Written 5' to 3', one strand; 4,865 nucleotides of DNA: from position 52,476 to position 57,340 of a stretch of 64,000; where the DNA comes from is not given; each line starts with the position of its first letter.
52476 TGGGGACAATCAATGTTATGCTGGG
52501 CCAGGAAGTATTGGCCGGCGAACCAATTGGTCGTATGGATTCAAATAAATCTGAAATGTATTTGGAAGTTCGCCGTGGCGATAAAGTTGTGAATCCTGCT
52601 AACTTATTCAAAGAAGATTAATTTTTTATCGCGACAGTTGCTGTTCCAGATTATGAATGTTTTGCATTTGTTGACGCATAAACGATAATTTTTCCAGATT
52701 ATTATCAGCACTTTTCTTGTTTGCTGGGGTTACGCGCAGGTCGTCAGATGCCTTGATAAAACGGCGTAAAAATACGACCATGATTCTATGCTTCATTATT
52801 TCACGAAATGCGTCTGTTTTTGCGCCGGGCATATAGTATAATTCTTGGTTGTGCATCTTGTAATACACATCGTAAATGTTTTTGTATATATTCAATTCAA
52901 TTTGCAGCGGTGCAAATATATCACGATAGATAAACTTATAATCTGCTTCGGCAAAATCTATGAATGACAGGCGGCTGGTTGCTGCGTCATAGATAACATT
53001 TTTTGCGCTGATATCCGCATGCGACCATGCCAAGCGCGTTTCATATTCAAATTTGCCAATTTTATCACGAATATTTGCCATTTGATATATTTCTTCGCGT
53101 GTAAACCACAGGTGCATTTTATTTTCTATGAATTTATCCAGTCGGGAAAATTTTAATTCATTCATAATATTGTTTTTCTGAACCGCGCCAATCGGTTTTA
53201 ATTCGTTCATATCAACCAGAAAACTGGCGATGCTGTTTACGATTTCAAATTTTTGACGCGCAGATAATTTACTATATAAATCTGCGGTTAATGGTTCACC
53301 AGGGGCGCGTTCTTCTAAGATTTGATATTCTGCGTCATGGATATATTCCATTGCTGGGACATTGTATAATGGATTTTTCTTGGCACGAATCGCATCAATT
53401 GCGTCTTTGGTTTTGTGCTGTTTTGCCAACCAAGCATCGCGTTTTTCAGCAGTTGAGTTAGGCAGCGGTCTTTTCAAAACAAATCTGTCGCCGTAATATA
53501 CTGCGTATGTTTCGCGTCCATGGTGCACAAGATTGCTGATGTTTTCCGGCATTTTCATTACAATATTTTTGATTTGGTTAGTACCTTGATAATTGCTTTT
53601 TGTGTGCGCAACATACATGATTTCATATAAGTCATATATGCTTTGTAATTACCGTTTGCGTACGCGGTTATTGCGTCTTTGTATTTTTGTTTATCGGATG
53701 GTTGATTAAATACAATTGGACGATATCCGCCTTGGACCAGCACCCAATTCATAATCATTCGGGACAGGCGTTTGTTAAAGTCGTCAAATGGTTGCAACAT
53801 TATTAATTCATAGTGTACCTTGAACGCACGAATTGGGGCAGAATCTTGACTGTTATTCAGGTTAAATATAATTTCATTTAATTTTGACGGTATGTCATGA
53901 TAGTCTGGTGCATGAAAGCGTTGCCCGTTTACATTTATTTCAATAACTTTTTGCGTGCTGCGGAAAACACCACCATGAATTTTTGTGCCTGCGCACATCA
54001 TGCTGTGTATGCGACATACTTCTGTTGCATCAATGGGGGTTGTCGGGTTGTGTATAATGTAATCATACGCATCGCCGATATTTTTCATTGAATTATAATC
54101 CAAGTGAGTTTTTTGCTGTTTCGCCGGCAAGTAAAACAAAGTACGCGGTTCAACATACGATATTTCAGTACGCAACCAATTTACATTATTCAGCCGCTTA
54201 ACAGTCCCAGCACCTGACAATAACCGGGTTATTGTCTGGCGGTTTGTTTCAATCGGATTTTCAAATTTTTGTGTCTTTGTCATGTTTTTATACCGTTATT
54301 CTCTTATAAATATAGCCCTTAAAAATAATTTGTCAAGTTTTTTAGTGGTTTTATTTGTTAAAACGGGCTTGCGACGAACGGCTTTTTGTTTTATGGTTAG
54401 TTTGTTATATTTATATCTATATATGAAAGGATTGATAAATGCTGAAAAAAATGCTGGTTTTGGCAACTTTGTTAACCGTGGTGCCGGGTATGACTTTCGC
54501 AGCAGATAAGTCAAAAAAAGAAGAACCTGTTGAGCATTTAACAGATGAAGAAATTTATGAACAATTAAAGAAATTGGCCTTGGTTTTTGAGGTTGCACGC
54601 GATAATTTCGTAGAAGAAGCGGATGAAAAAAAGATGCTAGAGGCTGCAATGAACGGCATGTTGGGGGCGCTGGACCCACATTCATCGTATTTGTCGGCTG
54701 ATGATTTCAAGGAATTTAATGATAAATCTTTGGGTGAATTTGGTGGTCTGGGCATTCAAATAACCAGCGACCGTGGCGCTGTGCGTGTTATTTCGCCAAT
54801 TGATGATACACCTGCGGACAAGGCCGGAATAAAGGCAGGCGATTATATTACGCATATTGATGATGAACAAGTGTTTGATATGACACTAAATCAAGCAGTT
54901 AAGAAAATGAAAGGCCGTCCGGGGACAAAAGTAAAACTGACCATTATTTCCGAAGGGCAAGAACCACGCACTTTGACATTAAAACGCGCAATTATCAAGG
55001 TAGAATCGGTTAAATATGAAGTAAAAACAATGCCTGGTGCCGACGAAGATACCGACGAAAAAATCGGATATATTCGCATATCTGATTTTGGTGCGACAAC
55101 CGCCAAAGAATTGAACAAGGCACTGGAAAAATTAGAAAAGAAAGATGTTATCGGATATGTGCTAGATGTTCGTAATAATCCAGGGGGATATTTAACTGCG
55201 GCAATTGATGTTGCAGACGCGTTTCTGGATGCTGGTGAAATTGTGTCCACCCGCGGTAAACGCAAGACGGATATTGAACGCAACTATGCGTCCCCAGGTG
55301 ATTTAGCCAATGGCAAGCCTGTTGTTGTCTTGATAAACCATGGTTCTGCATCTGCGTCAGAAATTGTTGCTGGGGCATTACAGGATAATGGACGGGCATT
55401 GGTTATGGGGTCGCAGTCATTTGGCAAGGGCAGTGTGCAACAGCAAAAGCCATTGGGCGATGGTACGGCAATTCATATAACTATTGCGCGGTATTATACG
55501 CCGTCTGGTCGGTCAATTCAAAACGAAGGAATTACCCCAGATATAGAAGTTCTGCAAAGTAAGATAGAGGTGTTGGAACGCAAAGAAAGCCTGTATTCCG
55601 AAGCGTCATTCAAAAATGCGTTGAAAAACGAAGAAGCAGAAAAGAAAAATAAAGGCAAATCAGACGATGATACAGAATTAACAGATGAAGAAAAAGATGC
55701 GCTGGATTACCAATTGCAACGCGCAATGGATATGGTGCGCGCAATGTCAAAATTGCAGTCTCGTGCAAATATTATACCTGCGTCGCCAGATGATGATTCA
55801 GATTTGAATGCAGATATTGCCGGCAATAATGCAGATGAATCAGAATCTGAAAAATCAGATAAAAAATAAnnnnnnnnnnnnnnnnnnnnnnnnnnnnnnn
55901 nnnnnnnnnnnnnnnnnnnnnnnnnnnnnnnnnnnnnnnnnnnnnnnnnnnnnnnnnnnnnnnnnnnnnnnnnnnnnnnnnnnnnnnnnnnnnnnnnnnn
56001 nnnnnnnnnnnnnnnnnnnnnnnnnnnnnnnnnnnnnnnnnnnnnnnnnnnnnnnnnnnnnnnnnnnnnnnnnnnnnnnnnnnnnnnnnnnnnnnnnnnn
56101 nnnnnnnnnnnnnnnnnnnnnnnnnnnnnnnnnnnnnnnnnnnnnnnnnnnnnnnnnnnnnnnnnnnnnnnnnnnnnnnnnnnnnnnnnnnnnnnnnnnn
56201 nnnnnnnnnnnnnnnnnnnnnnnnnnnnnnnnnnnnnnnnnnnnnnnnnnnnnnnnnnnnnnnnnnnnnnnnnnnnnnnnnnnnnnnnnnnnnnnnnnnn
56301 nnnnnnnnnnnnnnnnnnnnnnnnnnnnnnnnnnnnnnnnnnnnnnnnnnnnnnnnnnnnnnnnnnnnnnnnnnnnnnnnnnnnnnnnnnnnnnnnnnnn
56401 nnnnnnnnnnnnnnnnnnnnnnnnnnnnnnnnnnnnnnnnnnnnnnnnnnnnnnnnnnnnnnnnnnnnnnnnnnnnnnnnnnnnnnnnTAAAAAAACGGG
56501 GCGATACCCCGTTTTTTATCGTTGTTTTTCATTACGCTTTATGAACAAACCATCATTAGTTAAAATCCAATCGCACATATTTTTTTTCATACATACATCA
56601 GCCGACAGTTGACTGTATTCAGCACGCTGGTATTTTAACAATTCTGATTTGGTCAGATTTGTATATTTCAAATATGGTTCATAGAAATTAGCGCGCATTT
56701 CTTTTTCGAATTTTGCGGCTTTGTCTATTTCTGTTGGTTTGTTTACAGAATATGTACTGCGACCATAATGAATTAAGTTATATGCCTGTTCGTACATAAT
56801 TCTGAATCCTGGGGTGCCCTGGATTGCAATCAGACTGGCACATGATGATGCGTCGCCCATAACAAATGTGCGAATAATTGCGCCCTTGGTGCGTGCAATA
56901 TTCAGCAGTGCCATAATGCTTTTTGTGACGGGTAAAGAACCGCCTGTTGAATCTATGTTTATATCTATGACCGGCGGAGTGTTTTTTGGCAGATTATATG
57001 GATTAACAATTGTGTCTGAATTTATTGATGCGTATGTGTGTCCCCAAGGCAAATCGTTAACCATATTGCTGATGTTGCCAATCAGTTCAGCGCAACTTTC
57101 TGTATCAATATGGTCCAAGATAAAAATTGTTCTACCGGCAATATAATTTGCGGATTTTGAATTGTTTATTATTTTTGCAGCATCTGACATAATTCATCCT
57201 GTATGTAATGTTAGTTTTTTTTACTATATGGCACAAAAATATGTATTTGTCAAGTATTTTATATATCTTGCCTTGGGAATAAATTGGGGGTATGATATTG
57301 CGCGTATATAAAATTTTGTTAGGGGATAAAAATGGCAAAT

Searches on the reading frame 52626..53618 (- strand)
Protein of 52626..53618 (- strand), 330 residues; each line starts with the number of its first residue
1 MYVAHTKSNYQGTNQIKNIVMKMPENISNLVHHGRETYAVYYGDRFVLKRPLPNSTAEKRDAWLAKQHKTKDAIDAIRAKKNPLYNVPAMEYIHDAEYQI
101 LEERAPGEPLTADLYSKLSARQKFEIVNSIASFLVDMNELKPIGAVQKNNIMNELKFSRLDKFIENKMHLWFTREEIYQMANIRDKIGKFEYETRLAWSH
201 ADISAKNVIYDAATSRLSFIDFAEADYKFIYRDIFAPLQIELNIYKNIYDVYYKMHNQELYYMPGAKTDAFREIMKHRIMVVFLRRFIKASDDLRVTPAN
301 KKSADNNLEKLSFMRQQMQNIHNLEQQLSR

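Call 33: search_protein_families(library=pfam, proteins=[window:52626-53618:-], max_evalue=0.001)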
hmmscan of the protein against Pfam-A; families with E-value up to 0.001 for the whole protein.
window:52626-53618:- (330 aa): 2 families
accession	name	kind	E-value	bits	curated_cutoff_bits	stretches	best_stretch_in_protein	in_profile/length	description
PF01636.29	APH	-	2.4e-07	31.2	23.2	1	36-234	12-206/239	Phosphotransferase enzyme family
PF01633.27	Choline_kinase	-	0.00013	21.9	29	1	175-259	139-225/300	Choline/ethanolamine kinase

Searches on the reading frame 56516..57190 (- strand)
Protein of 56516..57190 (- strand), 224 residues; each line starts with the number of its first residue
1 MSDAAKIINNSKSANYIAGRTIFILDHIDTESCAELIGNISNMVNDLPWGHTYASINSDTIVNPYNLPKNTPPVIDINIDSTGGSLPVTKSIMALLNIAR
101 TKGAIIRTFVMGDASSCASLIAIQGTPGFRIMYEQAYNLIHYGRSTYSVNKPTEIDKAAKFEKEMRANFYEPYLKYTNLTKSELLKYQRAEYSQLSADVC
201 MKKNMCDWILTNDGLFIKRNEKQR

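Call 33: search_protein_families(library=pfam, proteins=[window:56516-57190:-], max_evalue=0.001)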
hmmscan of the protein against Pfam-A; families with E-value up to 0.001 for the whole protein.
window:56516-57190:- (224 aa): 1 family
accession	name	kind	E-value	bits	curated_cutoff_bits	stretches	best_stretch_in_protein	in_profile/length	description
PF00574.28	CLP_protease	-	3.1e-12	47.2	20.2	1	75-211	49-180/182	Clp protease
